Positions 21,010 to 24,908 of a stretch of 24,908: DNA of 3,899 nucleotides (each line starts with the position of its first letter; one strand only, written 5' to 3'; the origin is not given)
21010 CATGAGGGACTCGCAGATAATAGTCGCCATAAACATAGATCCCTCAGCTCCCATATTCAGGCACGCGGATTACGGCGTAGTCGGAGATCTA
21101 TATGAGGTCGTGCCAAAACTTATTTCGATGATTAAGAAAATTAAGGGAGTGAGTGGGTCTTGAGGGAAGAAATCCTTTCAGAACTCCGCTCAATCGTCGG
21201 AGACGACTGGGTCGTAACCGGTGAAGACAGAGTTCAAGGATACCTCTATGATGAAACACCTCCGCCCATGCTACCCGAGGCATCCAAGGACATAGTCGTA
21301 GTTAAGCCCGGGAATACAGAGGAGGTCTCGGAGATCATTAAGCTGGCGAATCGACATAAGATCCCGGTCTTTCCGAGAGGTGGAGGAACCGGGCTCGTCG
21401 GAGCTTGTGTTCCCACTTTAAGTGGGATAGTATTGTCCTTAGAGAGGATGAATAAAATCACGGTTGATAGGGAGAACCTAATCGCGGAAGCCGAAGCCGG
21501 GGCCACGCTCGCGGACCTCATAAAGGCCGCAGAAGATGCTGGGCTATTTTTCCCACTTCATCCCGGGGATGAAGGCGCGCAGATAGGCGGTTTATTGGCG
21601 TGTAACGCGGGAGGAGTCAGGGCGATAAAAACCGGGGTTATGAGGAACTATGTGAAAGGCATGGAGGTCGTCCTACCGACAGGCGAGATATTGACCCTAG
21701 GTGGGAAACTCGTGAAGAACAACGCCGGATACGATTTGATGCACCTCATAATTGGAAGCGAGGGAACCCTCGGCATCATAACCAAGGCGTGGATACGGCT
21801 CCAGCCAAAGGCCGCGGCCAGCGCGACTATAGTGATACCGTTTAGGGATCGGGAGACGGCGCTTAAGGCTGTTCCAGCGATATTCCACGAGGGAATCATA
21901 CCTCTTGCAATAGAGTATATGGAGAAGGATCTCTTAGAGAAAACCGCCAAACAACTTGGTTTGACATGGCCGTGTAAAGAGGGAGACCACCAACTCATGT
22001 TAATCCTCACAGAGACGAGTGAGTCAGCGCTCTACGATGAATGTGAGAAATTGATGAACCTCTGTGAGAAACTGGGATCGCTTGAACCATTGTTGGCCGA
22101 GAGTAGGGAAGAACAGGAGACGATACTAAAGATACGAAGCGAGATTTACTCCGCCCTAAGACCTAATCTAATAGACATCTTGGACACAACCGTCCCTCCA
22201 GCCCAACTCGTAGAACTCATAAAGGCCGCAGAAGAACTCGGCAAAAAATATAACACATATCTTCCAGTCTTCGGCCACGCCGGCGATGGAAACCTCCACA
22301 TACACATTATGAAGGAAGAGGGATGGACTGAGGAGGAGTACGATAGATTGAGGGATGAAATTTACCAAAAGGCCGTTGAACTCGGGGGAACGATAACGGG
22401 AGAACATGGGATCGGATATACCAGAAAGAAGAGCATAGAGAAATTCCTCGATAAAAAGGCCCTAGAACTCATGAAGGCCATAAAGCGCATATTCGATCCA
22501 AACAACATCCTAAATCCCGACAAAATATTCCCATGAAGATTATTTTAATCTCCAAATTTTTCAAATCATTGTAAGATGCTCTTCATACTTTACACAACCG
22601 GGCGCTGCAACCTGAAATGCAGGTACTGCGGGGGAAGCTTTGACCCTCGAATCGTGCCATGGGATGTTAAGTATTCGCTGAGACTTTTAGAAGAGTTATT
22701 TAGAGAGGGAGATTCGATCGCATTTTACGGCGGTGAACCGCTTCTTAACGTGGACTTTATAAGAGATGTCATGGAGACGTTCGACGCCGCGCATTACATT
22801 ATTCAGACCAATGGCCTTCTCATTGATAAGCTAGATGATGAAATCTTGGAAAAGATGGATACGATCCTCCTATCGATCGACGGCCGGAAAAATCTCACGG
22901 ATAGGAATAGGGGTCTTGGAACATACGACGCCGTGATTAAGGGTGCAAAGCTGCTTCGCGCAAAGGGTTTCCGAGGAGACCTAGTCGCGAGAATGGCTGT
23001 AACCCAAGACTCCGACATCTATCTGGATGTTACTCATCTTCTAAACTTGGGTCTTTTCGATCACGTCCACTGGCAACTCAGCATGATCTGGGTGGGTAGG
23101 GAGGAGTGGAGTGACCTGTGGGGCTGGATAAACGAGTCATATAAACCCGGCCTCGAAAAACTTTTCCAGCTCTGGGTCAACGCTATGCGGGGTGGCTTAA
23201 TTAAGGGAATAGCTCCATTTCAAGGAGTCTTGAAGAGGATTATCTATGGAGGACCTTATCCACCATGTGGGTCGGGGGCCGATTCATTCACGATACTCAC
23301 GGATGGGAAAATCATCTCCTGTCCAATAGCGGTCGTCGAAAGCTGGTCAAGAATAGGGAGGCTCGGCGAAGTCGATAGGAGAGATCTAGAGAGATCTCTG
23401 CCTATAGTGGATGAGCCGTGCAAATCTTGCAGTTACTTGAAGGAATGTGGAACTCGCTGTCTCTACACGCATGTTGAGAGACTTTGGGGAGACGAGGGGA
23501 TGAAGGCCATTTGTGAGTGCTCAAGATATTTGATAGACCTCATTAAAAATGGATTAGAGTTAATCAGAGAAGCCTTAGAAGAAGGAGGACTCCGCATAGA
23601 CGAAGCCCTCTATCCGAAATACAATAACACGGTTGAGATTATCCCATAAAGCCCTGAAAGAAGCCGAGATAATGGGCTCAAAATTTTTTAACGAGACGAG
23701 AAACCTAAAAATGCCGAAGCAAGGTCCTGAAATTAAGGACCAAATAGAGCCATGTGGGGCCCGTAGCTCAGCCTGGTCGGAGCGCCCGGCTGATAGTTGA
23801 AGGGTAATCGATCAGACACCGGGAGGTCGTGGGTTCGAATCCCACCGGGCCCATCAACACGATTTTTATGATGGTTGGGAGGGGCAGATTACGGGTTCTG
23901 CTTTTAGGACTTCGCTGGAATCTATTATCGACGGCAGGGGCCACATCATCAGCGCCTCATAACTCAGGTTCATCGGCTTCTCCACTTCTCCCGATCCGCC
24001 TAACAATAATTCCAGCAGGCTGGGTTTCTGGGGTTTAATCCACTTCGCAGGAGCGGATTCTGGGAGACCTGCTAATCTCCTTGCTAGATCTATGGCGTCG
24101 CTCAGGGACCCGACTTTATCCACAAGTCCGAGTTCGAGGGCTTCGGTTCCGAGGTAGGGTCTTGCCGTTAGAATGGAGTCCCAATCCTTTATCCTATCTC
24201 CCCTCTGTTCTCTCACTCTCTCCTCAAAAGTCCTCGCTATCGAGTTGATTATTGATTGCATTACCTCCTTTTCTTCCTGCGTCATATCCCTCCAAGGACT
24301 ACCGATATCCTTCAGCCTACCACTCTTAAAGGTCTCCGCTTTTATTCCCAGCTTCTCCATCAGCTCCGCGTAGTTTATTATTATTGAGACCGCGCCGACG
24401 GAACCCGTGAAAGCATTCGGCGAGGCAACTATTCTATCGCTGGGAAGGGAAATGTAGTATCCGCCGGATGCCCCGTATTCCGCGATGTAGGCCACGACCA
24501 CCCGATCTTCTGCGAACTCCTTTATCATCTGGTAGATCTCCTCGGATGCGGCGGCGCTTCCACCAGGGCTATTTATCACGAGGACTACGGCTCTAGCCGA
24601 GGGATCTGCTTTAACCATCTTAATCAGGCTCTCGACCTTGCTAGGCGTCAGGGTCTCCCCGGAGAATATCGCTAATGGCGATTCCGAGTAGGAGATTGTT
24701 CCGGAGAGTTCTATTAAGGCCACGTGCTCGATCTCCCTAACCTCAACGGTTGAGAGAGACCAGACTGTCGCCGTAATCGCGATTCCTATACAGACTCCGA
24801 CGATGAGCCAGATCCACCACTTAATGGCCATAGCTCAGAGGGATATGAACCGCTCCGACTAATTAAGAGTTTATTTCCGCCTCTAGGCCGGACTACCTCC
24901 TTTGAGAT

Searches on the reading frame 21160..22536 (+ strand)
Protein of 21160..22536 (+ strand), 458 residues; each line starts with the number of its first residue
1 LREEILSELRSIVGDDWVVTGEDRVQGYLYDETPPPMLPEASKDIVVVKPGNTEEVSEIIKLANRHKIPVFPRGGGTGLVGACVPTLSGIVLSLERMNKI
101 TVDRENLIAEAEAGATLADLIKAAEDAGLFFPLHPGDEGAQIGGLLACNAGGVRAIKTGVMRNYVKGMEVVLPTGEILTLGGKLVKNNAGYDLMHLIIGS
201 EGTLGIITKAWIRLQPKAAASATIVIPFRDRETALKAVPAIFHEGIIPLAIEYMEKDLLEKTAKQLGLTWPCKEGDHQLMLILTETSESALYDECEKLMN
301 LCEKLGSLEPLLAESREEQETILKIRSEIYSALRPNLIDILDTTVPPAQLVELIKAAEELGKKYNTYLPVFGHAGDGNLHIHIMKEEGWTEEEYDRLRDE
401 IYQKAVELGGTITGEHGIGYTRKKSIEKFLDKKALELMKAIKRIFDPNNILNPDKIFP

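Call 50: search_protein_families(library=pfam, proteins=[window:21160-22536:+], max_evalue=0.001)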
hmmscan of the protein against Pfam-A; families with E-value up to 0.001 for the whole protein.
window:21160-22536:+ (458 aa): 2 families
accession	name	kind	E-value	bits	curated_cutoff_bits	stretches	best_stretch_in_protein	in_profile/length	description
PF02913.24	FAD-oxidase_C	-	7e-54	183.6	21.2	1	219-456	3-248/248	FAD linked oxidases, C-terminal domain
PF01565.28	FAD_binding_4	-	1.9e-38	131.7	26.4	1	46-181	3-139/139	FAD binding domain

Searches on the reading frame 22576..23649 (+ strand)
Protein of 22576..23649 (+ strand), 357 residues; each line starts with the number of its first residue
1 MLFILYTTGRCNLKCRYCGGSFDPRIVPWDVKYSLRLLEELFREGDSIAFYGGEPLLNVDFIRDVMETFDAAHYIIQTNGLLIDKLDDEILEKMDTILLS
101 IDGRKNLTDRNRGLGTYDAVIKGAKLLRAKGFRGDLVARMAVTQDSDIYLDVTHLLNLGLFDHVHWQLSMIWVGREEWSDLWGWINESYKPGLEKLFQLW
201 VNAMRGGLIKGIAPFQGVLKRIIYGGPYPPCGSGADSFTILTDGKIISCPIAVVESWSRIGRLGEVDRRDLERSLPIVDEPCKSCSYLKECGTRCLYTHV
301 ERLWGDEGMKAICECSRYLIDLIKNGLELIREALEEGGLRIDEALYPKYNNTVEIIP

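Call 50: search_protein_families(library=pfam, proteins=[window:22576-23649:+], max_evalue=0.001)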
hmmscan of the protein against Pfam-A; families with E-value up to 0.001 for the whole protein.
window:22576-23649:+ (357 aa): 2 families
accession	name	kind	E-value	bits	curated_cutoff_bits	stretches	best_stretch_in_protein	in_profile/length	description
PF04055.27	Radical_SAM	-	2.9e-17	63.8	29.5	1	6-138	2-146/166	Radical SAM superfamily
PF13353.11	Fer4_12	-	0.00013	22.7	22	1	5-106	10-118/137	4Fe-4S single cluster domain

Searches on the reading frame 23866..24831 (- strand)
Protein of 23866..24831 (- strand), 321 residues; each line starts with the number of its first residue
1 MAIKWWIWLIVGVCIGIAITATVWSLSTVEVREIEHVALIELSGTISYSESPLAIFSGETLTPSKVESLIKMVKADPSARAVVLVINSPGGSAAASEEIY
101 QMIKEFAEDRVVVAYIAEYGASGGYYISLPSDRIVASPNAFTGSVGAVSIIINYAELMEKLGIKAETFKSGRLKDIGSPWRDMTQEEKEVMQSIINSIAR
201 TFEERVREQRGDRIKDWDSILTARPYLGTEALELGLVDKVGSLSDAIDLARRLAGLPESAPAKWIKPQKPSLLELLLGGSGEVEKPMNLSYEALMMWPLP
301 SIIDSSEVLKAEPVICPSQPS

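Call 50: search_protein_families(library=pfam, proteins=[window:23866-24831:-], max_evalue=0.001)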
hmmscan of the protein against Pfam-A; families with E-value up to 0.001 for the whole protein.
window:23866-24831:- (321 aa): 4 families
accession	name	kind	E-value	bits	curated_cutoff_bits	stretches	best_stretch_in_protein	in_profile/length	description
PF01343.23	Peptidase_S49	-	2.1e-39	135.4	24.9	1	110-256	7-153/154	Peptidase family S49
PF25145.1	NfeD1b_N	-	1e-08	35.5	40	1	77-148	29-98/189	NfeD1b, N-terminal domain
PF01972.22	SDH_protease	-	1e-08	35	31.3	1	62-146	74-156/286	ClpP-like SDH-type serine proteinase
PF00574.28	CLP_protease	-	1.3e-06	28.9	20.2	1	72-113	39-80/182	Clp protease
